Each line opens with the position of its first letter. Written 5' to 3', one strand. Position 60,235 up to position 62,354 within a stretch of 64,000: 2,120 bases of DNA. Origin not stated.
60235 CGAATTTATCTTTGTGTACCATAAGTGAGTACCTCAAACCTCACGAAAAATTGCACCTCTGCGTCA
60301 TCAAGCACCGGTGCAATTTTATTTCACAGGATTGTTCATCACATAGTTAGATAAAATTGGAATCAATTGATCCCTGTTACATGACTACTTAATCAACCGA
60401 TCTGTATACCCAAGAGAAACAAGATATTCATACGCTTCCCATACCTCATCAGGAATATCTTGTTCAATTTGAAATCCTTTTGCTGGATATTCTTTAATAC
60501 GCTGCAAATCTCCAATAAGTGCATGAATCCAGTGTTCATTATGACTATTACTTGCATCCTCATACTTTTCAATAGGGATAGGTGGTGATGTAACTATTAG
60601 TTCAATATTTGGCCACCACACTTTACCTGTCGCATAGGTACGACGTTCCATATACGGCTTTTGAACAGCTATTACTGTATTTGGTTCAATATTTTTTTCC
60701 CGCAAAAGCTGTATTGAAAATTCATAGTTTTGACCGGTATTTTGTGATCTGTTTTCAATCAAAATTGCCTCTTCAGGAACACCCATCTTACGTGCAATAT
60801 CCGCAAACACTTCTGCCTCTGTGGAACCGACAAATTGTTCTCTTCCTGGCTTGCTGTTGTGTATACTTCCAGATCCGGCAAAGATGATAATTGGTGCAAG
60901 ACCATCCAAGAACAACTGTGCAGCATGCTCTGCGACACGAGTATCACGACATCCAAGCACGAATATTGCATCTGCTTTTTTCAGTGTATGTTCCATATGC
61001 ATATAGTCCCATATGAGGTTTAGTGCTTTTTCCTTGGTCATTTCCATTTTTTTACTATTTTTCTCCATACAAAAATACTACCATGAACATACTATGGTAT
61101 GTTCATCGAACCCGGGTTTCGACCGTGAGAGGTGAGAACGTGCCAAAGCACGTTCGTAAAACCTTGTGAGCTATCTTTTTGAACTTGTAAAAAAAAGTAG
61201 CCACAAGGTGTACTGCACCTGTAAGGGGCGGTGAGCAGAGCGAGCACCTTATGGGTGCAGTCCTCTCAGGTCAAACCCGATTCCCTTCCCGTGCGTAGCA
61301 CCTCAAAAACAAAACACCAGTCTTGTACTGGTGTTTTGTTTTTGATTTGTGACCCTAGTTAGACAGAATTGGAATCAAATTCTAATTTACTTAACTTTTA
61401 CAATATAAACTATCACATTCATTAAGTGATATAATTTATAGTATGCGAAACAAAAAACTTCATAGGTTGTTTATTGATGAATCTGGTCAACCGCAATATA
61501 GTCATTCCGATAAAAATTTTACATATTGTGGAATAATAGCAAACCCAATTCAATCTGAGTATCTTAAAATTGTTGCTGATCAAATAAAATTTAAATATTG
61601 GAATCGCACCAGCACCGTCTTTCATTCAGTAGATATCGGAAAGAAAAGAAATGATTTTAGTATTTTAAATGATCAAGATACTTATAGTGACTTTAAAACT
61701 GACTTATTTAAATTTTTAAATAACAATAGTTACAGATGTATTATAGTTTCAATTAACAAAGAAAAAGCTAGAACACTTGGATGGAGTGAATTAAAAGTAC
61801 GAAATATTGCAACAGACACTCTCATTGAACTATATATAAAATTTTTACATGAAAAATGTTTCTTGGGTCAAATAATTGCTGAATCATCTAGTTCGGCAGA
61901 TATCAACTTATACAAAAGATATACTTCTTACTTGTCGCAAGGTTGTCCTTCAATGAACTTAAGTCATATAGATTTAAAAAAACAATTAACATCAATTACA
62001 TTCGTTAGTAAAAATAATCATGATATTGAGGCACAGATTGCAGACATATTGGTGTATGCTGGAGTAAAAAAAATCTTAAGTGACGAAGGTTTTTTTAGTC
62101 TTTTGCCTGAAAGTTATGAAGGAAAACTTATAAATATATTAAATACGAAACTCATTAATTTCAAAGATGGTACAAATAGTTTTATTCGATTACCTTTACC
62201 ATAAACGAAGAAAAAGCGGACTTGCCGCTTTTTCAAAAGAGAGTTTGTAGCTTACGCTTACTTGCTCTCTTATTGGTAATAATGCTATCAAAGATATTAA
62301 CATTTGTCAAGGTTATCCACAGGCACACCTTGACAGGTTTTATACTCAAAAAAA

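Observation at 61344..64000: A+T-rich, probably foreign segment: DUF3800-like gene plus a two-gene soluble/2-TM module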

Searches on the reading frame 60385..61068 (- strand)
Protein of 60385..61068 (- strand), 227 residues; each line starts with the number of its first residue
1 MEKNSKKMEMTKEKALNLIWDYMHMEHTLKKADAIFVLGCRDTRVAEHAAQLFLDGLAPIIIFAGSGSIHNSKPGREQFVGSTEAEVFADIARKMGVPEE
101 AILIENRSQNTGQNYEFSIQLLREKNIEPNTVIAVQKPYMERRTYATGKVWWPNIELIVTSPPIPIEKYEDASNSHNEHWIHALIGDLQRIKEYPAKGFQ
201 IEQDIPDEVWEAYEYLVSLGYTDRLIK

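Call 6: search_protein_families(library=pfam, proteins=[window:60385-61068:-], max_evalue=0.1)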
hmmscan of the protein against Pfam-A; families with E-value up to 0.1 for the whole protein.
window:60385-61068:- (227 aa): 1 family
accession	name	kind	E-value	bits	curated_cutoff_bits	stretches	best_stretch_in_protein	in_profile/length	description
PF02698.23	DUF218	-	6.7e-17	62.1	27.6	1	33-151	1-103/133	DUF218 domain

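Call 36: search_protein_families(library=pfam, proteins=[L002:6317-7090:+, L003:1694-2572:-, L003:1516-1728:-, L003:3-1514:-], max_evalue=0.01)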
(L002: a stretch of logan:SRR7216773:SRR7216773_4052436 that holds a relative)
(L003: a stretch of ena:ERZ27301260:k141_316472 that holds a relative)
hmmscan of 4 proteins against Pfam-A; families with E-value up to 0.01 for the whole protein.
L002:6317-7090:+ (257 aa): 3 families
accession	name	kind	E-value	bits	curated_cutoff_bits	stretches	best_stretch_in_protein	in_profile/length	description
PF23343.2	REP_ORF2-G2P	-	5.7e-22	78.3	27.8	1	88-190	3-98/99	Replication-associated protein ORF2/G2P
PF20199.4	RepSA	-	1.5e-05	24.8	34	1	121-141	204-224/438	Replication initiator protein, pSAM2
PF14214.11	Helitron_like_N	-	0.00038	21.1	28.9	1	108-141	155-190/191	Helitron helicase-like domain at N-terminus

L003:1694-2572:- (292 aa): 3 families
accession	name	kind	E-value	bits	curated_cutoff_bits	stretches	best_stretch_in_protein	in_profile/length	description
PF23343.2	REP_ORF2-G2P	-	5.3e-22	78.4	27.8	1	123-225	3-98/99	Replication-associated protein ORF2/G2P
PF20199.4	RepSA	-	7.6e-10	38.9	34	1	91-176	127-224/438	Replication initiator protein, pSAM2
PF14214.11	Helitron_like_N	-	0.0022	18.6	28.9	1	150-176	164-190/191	Helitron helicase-like domain at N-terminus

L003:1516-1728:- (70 aa): 0 families

L003:3-1514:- (504 aa): 4 families
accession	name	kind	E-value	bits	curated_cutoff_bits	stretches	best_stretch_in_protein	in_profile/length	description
PF00239.26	Resolvase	-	3.7e-32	111.8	23.3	1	9-156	1-144/145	Resolvase, N terminal domain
PF07508.19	Recombinase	-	2.2e-12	47.6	21.1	1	181-261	4-97/102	Recombinase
PF13408.12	Zn_ribbon_recom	-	1e-08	35.8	25.3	1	279-334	1-56/58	Recombinase zinc beta ribbon domain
PF24286.1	DUF7474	-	0.0012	19.3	27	1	322-398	26-98/194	Family of unknown function (DUF7474)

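Call 37: search_protein_families(library=phrogs, proteins=[L002:6317-7090:+, L003:1694-2572:-, L003:1516-1728:-, L003:3-1514:-], max_evalue=0.01)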
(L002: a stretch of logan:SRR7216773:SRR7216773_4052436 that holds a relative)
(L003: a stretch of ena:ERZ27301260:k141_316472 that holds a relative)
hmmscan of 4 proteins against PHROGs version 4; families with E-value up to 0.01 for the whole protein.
L002:6317-7090:+ (257 aa): 4 families
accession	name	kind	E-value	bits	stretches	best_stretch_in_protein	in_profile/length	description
phrog_3419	-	DNA, RNA and nucleotide metabolism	2.3e-32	113.7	1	4-216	37-237/289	rolling circle DNA replication initiation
phrog_3584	-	DNA, RNA and nucleotide metabolism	2.9e-16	60.7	1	52-215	37-198/265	replication initiation protein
phrog_942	-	DNA, RNA and nucleotide metabolism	2.1e-11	44.9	1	87-195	120-242/501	replication initiation protein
phrog_713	-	DNA, RNA and nucleotide metabolism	3.8e-05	23.7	1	92-167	126-225/432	DNA replication initiation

L003:1694-2572:- (292 aa): 5 families
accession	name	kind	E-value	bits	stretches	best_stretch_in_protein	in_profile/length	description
phrog_3419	-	DNA, RNA and nucleotide metabolism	9.2e-31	108.4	1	24-251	22-237/289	rolling circle DNA replication initiation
phrog_3584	-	DNA, RNA and nucleotide metabolism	1e-13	52.4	1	98-249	48-197/265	replication initiation protein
phrog_942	-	DNA, RNA and nucleotide metabolism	1.2e-11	45.7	1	123-233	121-245/501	replication initiation protein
phrog_2969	-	DNA, RNA and nucleotide metabolism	1.5e-05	25.2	1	138-224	182-261/346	replication initiation protein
phrog_713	-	DNA, RNA and nucleotide metabolism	0.0026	17.6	0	148-177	160-192/432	DNA replication initiation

L003:1516-1728:- (70 aa): 0 families

L003:3-1514:- (504 aa): 3 families
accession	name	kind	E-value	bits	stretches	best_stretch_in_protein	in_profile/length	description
phrog_95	-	integration and excision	1.5e-88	299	1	2-417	83-508/651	integrase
phrog_125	-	DNA, RNA and nucleotide metabolism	1.7e-28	100.9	1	3-226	16-207/254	DNA invertase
phrog_6620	-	integration and excision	1e-07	32.7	1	5-145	54-185/201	transposase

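Call 63: search_protein_families(library=padloc, proteins=[L088:3366-5738:+, L088:6032-7123:+, L086:7511-8257:+, L111:3763-4782:+, L111:4791-5912:+, L110:1144-1842:+, L110:2965-4134:+, L084:11946-13064:+, L084:13181-14176:+, L084:11058-11594:+], max_evalue=0.001)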
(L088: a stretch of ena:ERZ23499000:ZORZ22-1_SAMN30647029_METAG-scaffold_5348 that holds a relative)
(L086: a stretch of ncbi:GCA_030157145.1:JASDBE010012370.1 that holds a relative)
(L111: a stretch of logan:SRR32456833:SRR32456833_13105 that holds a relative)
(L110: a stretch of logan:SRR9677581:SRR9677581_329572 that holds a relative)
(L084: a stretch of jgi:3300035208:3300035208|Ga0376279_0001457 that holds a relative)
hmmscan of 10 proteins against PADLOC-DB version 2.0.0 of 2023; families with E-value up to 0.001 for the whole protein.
L088:3366-5738:+ (790 aa): 16 families
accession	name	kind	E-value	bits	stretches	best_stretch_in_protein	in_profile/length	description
PDLC04894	PDC-S06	-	2e-24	84.1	2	1-488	1-460/740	-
PDLC04887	PDC-S06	-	6.9e-23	79.1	1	4-656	3-633/790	-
PDLC04890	PDC-S06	-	2.7e-21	73.8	1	32-638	25-578/732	-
PDLC03859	LmuB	-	9.6e-17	59.4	1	400-651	367-602/611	-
PDLC04135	mad3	-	9.2e-16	56.3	1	469-640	173-330/374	mads_3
PDLC04886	PDC-S06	-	3.1e-15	54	1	28-653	22-594/727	-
PDLC04891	PDC-S06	-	4.4e-15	53.2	1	287-758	382-820/858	-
PDLC04897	PDC-S06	-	1.7e-14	51.4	1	23-654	13-594/727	-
PDLC04895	PDC-S06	-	2.8e-14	50.6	1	31-676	25-671/784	-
PDLC04893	PDC-S06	-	3.2e-12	43.7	2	560-718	616-783/862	-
PDLC04898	PDC-S06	-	8.9e-12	42.1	1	97-642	112-616/752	-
PDLC04896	PDC-S06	-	1.4e-11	41.7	1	565-647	498-579/732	-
PDLC03865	LmuB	-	3.5e-11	40.1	1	255-647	602-988/1007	-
PDLC04892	PDC-S06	-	1.5e-05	21.5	1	28-59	89-120/843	-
PDLC02980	AriA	-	6.9e-05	20.9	1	346-633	102-299/304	-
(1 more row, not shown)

L088:6032-7123:+ (363 aa): 0 families

L086:7511-8257:+ (248 aa): 0 families

L111:3763-4782:+ (339 aa): 0 families

L111:4791-5912:+ (373 aa): 0 families

L110:1144-1842:+ (232 aa): 0 families

L110:2965-4134:+ (389 aa): 9 families
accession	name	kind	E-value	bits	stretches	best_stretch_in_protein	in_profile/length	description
PDLC03418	REase_II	-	6.5e-78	260.4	1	8-388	7-371/372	Type II restriction enzyme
PDLC03877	NsnA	-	2e-24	84.6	1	33-238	63-285/385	-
PDLC04027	PD-T4-2_A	-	1.4e-14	52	1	32-100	49-115/363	-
PDLC04154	HEC-06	-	6.6e-05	19.8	1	38-93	26-85/569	-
PDLC04151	HEC-05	-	6.8e-05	19.8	0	38-80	42-81/600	-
PDLC04150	HEC-05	-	0.00028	17.9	0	39-80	25-63/583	-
PDLC04155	HEC-06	-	0.00034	17.2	1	39-93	24-83/562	-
PDLC04157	HEC-06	-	0.00071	16.3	0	39-98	26-90/558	-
PDLC04153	HEC-05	-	0.00095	15.4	0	32-78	18-60/621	-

L084:11946-13064:+ (372 aa): 7 families
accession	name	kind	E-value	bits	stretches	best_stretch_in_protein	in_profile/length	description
PDLC03963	SoFic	-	1.1e-98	329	1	18-371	11-358/361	-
PDLC04840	PDC-S04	-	1.6e-21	75.1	1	69-264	16-206/227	-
PDLC04966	PDC-S24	-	1.9e-21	74.5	1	112-258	222-369/497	-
PDLC04836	PDC-S04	-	2.2e-19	67.6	1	72-268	33-221/244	-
PDLC04837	PDC-S04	-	1.6e-17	61.6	1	91-273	56-223/234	-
PDLC04839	PDC-S04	-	2e-12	45.2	1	98-261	35-190/205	-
PDLC04838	PDC-S04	-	0.00067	17.5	0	188-227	123-163/209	-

L084:13181-14176:+ (331 aa): 0 families

L084:11058-11594:+ (178 aa): 0 families

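Call 87: search_protein_families(library=pfam, proteins=[L084:8162-9244:-, L084:9301-9705:-, L084:9707-9874:-, L111:1589-2110:-, L111:2139-2543:-, L088:2071-2241:-, L086:5942-6109:-, L111:3763-4782:+, L111:4791-5912:+, L110:1144-1842:+], max_evalue=0.01)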
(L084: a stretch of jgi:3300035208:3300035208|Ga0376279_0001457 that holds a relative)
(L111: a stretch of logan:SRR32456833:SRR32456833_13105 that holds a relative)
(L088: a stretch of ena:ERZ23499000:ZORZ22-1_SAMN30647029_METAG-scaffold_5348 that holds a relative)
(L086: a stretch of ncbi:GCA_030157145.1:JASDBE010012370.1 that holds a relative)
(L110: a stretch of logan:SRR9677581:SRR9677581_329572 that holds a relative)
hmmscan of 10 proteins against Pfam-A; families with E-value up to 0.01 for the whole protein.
L084:8162-9244:- (360 aa): 3 families
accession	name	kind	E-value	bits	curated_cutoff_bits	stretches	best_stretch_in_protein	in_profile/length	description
PF00239.26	Resolvase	-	8.3e-15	55.6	23.3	1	4-149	2-144/145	Resolvase, N terminal domain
PF07508.19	Recombinase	-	4.8e-14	52.9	21.1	1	175-253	5-96/102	Recombinase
PF13408.12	Zn_ribbon_recom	-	3.4e-09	37.4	25.3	1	270-321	1-54/58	Recombinase zinc beta ribbon domain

L084:9301-9705:- (134 aa): 1 family
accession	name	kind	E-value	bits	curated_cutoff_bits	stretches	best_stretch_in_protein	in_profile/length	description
PF13730.12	HTH_36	-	1.1e-08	35.2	25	1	18-69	5-55/55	Helix-turn-helix domain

L084:9707-9874:- (55 aa): 1 family
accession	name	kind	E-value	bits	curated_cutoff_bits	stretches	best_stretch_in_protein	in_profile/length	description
PF09932.14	DUF2164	-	0.0027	18.2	27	1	10-38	11-39/74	Uncharacterized conserved protein (DUF2164)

L111:1589-2110:- (173 aa): 2 families
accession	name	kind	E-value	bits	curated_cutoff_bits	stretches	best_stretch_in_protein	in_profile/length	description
PF23343.2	REP_ORF2-G2P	-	0.00052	20.7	27.8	1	1-66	43-98/99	Replication-associated protein ORF2/G2P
PF01531.22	Glyco_transf_11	-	0.00078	19.2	23.9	1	85-147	69-129/298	Glycosyl transferase family 11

L111:2139-2543:- (134 aa): 0 families

L088:2071-2241:- (56 aa): 1 family
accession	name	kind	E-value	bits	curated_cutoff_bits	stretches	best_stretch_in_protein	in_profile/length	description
PF09932.14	DUF2164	-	0.0074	16.8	27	1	7-38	8-39/74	Uncharacterized conserved protein (DUF2164)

L086:5942-6109:- (55 aa): 0 families

L111:3763-4782:+ (339 aa): 1 family
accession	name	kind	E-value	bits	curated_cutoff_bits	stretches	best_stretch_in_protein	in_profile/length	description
PF18728.6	HEPN_AbiV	-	3.2e-05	24.5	27.1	1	56-155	33-136/155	AbiV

L111:4791-5912:+ (373 aa): 0 families

L110:1144-1842:+ (232 aa): 0 families

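Call 98: search_protein_families(library=pfam, proteins=[L111:6148-6651:+, L111:6682-7161:+, L086:8309-8515:+, L087:4649-5047:+, L087:5049-5462:+, L087:5879-7252:-, L110:4158-4688:+, L088:6032-7123:+, L084:14899-15750:+, L086:3028-3618:-], max_evalue=0.01)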
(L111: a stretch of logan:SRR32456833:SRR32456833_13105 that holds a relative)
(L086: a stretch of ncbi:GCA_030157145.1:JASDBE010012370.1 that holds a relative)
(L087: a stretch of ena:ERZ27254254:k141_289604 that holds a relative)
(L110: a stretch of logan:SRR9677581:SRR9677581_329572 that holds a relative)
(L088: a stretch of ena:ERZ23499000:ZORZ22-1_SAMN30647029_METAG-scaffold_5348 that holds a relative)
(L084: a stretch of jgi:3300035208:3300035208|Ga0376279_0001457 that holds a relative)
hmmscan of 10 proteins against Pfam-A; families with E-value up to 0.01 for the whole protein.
L111:6148-6651:+ (167 aa): 0 families

L111:6682-7161:+ (159 aa): 0 families

L086:8309-8515:+ (68 aa): 0 families

L087:4649-5047:+ (132 aa): 0 families

L087:5049-5462:+ (137 aa): 0 families

L087:5879-7252:- (457 aa): 3 families
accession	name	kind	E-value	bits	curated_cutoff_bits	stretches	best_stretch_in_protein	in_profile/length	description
PF07508.19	Recombinase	-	2.1e-14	54.1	21.1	1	138-221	6-101/102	Recombinase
PF00239.26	Resolvase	-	2.2e-13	51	23.3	1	1-104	43-142/145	Resolvase, N terminal domain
PF13408.12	Zn_ribbon_recom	-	8.3e-08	32.9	25.3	1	237-285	6-57/58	Recombinase zinc beta ribbon domain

L110:4158-4688:+ (176 aa): 1 family
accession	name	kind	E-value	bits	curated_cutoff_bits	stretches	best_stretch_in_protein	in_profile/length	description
PF12263.13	DUF3611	-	0.0008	19.8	27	1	7-56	52-102/175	Protein of unknown function (DUF3611)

L088:6032-7123:+ (363 aa): 0 families

L084:14899-15750:+ (283 aa): 0 families

L086:3028-3618:- (196 aa): 1 family
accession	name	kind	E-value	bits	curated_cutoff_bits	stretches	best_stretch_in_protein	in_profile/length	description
PF07695.17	7TMR-DISM_7TM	-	0.0056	17.1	29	1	69-127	101-170/205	7TM diverse intracellular signalling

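Call 117: search_protein_families(library=ncbifam, proteins=[L002:6317-7090:+, window:60385-61068:-], max_evalue=0.01)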
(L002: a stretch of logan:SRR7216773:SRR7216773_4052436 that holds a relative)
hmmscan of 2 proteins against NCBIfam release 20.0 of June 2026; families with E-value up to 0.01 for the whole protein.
L002:6317-7090:+ (257 aa): 1 family
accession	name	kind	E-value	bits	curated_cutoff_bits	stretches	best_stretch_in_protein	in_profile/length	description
NF041486.1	rep_init_RepSA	equivalog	0.0028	16.6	700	1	122-141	201-220/443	replication initiator protein RepSA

window:60385-61068:- (227 aa): 0 families

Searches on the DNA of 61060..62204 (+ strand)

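Call 71: search_rna_families(source=window, start=61060, end=61460, threshold=evalue, max_evalue=10, show_alignments=3)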
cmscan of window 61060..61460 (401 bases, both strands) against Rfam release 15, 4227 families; matches with E-value up to 10: 14.
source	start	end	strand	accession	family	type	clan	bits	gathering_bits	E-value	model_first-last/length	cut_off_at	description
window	61304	61420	-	RF02432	SpF25_sRNA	Gene; sRNA;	-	29.7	48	0.0054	1-102/102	no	Streptococcus sRNA SpF25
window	61306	61354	-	RF02495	ohsC_RNA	Gene; antitoxin;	-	24.8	50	0.13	1-77/77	no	Oppression of Hydrophobic ORF by sRNA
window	61300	61348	+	RF04134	MIR7504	Gene; miRNA;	-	23.3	83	0.089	1-124/124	no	MIR7504 microRNA precursor family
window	61304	61346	+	RF03523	mir-4703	Gene; miRNA;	-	19.9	88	0.16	1-61/61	no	mir-4703 microRNA precursor family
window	61305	61453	-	RF04182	GibS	Gene; sRNA;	-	17.9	115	3.9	1-142/142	no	GibS sRNA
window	61306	61342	+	RF04205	MIR2606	Gene; miRNA;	-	17.4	139.7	6.5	1-165/165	no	MIR2606 microRNA precursor family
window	61306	61342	-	RF04205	MIR2606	Gene; miRNA;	-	17.3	139.7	6.9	1-165/165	no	MIR2606 microRNA precursor family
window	61302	61346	+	RF03557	MIR6019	Gene; miRNA;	-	16.7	100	1.4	1-111/111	no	MIR6019 microRNA precursor family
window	61308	61343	-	RF00125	IS128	Gene; sRNA;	-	16.5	80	0.47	161-198/209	no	IS128 RNA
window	61305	61350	-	RF01490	rli51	Cis-reg;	-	16.3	48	3.8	1-121/121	no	Listeria snRNA rli51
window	61295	61352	+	RF04087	MIR5565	Gene; miRNA;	-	16.2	80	1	1-109/109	no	MIR5565 microRNA precursor family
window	61252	61349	-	RF02484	GlsR21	Gene; snRNA; snoRNA; HACA-box;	-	15.3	100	2.2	1-112/112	no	Small nucleolar RNA GlsR21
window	61156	61213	-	RF00743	mir-308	Gene; miRNA;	-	14.2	60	4.7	7-57/63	no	mir-308 microRNA precursor family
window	61302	61346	+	RF04079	MIR161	Gene; miRNA;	-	14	90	4.7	22-118/136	no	MIR161 microRNA precursor family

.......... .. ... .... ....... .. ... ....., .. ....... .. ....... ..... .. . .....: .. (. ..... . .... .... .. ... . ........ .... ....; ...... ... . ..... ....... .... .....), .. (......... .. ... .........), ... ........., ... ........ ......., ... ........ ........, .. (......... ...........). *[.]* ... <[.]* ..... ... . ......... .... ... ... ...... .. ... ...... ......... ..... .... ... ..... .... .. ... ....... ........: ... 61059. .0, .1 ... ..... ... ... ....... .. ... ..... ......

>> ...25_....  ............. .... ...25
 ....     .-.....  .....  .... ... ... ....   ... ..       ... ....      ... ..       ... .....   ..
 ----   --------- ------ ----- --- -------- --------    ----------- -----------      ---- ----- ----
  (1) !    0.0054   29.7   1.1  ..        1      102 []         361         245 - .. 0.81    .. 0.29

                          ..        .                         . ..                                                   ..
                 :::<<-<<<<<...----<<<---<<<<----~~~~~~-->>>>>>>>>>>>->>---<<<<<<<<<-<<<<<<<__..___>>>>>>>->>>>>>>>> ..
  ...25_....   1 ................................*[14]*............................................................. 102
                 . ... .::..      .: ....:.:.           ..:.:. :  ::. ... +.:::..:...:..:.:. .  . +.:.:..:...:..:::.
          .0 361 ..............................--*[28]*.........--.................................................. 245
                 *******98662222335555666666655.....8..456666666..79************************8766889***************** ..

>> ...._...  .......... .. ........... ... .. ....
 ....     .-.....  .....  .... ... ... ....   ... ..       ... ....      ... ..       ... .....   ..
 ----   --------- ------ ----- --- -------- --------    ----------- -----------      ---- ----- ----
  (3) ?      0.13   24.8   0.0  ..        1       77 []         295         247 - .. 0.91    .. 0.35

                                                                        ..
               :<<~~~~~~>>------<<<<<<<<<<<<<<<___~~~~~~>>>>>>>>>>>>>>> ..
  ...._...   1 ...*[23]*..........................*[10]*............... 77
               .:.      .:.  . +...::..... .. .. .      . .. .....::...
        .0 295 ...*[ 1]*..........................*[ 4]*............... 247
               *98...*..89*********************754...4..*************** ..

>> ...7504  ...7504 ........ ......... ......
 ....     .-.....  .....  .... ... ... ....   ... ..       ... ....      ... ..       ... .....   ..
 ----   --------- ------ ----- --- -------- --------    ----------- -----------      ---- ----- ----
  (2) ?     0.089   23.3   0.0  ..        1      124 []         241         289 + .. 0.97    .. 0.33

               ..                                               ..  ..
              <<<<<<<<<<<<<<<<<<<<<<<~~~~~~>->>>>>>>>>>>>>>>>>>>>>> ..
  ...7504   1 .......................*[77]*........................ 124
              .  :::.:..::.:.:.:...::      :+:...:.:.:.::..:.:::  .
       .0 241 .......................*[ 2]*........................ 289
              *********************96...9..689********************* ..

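Call 91: search_rna_families(sources=[L003, L084, L086, L087, L088, L110, L111], threshold=evalue, max_evalue=0.01)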
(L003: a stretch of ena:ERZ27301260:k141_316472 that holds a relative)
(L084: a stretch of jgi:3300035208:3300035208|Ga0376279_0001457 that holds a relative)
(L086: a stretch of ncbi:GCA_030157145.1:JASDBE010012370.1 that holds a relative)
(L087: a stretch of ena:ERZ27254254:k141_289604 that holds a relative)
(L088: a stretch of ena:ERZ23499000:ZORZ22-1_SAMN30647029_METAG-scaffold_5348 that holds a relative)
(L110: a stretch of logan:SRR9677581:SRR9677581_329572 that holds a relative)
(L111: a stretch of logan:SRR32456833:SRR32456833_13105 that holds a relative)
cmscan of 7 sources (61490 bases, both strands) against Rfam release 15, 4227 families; matches with E-value up to 0.01: 11.
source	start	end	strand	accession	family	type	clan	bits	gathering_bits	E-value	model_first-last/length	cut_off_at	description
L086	7350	7468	+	RF03000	LOOT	Gene; sRNA;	-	85.8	46.4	7.9e-15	1-121/121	no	LOOT RNA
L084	1446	1517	+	RF00005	tRNA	Gene; tRNA;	CL00001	75.9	29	7.2e-15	1-71/71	no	tRNA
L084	1263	1334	+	RF00005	tRNA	Gene; tRNA;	CL00001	71.8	29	9.7e-14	1-71/71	no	tRNA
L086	378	450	-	RF00005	tRNA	Gene; tRNA;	CL00001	69.2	29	5e-13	1-71/71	no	tRNA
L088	69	139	+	RF00005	tRNA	Gene; tRNA;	CL00001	63.8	29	1.5e-11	1-71/71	no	tRNA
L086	2939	3010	-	RF00005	tRNA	Gene; tRNA;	CL00001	62.7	29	3.2e-11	1-71/71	no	tRNA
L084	1745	1816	+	RF00005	tRNA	Gene; tRNA;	CL00001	60.7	29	1.1e-10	1-71/71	no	tRNA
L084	7712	7782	+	RF00005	tRNA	Gene; tRNA;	CL00001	59.7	29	2.1e-10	1-71/71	no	tRNA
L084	1343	1426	+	RF00005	tRNA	Gene; tRNA;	CL00001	59.3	29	2.7e-10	1-71/71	no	tRNA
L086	3705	3793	+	RF00005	tRNA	Gene; tRNA;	CL00001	58.3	29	4.9e-10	1-71/71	no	tRNA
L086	8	89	-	RF00005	tRNA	Gene; tRNA;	CL00001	57.8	29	7e-10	1-71/71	no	tRNA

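Call 113: search_rna_families(source=L111, start=5850, end=6200, threshold=evalue, max_evalue=1)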
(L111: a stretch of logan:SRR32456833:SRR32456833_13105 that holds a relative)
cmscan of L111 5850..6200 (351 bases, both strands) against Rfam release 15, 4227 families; matches with E-value up to 1: 1.
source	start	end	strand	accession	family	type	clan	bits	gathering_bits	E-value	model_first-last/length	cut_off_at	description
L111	5888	5969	+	RF00106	RNAI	Gene; antisense;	-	20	47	0.16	1-102/102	no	RNAI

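Call 114: search_rna_families(source=L087, start=1340, end=1760, threshold=evalue, max_evalue=1)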
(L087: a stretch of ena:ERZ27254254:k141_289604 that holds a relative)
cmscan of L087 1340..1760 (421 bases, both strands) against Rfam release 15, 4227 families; matches with E-value up to 1: 1.
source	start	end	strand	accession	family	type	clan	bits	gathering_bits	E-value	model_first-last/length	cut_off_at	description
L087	1651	1760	-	RF00893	MIR854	Gene; miRNA;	-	14.1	50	0.29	137-221/221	5'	MIR854 microRNA precursor family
